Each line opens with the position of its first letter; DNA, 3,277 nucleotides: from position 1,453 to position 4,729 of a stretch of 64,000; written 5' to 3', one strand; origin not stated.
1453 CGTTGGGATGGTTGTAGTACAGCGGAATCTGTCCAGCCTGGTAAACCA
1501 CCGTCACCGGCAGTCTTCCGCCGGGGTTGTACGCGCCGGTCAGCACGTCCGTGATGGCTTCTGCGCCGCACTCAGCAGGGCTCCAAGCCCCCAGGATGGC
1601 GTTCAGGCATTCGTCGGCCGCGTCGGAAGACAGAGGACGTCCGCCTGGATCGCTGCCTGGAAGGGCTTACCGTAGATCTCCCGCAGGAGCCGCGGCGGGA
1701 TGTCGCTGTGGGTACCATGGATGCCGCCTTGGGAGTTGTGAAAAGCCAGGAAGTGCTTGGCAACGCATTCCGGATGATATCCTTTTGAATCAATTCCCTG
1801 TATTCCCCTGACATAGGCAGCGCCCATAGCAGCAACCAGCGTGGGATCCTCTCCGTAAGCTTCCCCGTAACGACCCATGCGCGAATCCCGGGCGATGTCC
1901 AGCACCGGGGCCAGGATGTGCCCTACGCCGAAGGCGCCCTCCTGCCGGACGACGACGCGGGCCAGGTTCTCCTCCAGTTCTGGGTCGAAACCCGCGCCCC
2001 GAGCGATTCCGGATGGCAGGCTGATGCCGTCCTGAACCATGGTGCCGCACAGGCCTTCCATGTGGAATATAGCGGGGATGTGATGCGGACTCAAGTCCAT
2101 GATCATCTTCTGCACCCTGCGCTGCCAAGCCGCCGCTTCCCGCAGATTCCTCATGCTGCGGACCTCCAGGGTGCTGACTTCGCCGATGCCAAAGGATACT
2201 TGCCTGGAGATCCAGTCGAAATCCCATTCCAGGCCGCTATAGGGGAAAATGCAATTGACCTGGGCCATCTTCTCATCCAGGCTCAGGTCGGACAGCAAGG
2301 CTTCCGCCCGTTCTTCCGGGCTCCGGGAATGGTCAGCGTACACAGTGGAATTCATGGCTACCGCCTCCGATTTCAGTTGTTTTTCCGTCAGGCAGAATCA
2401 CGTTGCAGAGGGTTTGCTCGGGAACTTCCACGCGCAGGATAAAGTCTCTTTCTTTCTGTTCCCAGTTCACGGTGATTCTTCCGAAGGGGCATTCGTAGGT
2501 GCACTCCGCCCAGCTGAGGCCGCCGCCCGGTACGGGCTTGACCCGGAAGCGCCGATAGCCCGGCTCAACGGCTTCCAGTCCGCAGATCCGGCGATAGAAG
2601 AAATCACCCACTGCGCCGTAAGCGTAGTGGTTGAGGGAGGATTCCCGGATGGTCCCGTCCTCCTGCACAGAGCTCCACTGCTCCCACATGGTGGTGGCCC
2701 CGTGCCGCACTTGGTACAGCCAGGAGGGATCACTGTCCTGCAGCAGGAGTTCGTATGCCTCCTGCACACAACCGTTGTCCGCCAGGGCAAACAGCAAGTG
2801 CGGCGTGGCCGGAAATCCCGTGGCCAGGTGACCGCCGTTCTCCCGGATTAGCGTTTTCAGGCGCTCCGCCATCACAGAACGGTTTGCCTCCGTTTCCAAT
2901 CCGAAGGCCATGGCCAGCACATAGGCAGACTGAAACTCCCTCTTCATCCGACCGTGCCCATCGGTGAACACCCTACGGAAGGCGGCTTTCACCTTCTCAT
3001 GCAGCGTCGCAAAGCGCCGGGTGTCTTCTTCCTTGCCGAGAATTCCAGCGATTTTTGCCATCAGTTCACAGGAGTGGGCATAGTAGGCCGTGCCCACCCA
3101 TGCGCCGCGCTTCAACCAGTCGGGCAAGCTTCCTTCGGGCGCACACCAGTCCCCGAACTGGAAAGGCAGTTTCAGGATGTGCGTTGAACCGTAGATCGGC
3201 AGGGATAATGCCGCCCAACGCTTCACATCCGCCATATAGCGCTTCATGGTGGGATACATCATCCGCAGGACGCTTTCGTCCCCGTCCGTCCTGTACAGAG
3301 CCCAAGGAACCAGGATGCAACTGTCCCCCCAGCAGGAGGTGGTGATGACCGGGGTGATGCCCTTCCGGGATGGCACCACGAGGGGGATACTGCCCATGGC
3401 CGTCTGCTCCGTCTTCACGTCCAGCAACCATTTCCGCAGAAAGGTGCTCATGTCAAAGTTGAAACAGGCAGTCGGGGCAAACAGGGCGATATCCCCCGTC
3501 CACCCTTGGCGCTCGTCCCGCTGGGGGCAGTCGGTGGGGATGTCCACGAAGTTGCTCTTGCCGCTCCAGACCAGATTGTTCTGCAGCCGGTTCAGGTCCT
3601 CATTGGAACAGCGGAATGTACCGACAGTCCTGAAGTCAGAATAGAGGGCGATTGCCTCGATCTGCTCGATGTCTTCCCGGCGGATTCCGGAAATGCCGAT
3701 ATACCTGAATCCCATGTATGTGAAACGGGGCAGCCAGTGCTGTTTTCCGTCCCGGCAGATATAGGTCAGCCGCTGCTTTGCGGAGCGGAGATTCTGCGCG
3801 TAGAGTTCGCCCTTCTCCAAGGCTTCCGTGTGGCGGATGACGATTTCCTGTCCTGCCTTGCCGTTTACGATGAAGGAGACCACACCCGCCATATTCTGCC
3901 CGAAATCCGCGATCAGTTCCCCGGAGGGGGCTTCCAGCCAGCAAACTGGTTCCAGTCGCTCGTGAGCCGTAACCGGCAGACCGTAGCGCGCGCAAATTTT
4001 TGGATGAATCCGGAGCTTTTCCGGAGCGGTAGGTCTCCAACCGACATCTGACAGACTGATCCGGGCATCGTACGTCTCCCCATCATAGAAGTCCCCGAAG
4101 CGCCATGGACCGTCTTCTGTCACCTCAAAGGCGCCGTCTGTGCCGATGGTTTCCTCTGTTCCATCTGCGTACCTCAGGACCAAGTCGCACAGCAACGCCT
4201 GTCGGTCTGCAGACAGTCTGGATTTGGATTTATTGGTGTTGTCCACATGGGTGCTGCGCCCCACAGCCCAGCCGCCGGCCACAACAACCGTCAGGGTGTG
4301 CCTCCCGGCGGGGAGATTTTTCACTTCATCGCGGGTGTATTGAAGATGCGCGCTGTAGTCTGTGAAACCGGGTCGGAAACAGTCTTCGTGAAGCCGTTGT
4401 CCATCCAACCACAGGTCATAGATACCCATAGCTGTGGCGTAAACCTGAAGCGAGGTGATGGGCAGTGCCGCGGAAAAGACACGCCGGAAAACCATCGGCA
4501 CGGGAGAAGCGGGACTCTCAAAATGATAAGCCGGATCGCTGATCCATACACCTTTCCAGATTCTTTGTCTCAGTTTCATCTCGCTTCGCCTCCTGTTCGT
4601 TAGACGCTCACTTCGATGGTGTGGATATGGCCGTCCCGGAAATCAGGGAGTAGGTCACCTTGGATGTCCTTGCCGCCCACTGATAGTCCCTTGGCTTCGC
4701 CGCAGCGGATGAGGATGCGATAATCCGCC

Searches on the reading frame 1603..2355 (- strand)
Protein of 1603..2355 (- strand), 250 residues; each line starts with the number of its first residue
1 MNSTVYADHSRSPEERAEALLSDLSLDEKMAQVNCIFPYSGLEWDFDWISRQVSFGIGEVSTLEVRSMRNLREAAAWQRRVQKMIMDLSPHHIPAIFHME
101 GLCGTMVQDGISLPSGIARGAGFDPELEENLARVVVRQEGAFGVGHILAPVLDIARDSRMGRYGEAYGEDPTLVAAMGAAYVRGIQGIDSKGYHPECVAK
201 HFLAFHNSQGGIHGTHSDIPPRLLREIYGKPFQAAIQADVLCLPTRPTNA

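Call 40: search_protein_families(library=pfam, proteins=[window:1603-2355:-], max_evalue=0.000001)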
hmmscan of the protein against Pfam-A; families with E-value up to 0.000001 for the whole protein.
window:1603-2355:- (250 aa): 1 family
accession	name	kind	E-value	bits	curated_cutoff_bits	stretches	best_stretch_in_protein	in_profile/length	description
PF00933.27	Glyco_hydro_3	-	4.3e-26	92.5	27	1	75-241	45-210/316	Glycosyl hydrolase family 3 N terminal domain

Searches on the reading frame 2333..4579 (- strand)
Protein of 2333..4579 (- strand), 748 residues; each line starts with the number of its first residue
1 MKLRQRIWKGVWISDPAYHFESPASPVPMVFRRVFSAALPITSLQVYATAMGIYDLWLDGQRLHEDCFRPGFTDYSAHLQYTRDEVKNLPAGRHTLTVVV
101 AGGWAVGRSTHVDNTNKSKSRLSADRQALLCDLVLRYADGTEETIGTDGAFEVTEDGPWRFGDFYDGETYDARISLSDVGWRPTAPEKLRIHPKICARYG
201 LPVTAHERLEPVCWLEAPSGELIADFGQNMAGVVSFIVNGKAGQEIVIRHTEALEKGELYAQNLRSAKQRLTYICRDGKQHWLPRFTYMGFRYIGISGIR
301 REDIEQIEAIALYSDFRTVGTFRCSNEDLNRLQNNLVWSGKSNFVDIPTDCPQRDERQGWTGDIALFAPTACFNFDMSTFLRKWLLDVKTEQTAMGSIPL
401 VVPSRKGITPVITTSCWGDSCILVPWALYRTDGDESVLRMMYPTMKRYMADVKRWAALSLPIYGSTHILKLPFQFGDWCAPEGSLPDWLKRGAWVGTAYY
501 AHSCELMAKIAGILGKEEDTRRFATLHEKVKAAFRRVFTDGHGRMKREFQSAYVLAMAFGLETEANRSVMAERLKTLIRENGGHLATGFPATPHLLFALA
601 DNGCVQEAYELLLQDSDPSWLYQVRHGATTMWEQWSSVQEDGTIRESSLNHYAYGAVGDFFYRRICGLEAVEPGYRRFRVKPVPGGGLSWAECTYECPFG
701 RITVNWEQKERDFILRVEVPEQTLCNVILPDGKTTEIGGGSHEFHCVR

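Call 40: search_protein_families(library=pfam, proteins=[window:2333-4579:-], max_evalue=0.000001)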
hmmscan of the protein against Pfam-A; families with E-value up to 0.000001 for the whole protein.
window:2333-4579:- (748 aa): 4 families
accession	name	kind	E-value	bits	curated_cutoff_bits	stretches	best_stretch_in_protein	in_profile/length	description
PF17389.8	Bac_rhamnosid6H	-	5.6e-108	361.7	24.5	1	318-665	2-339/339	Bacterial alpha-L-rhamnosidase 6 hairpin glycosidase domain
PF08531.16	Bac_rhamnosid_N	-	2.1e-28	99.7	25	1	41-177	3-135/172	Alpha-L-rhamnosidase N-terminal domain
PF05592.18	Bac_rhamnosid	-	3.8e-26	91.4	22.2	1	217-311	3-100/102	Bacterial alpha-L-rhamnosidase concanavalin-like domain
PF17390.7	Bac_rhamnosid_C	-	5.2e-21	74.7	22.1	1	667-739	1-73/78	Bacterial alpha-L-rhamnosidase C-terminal domain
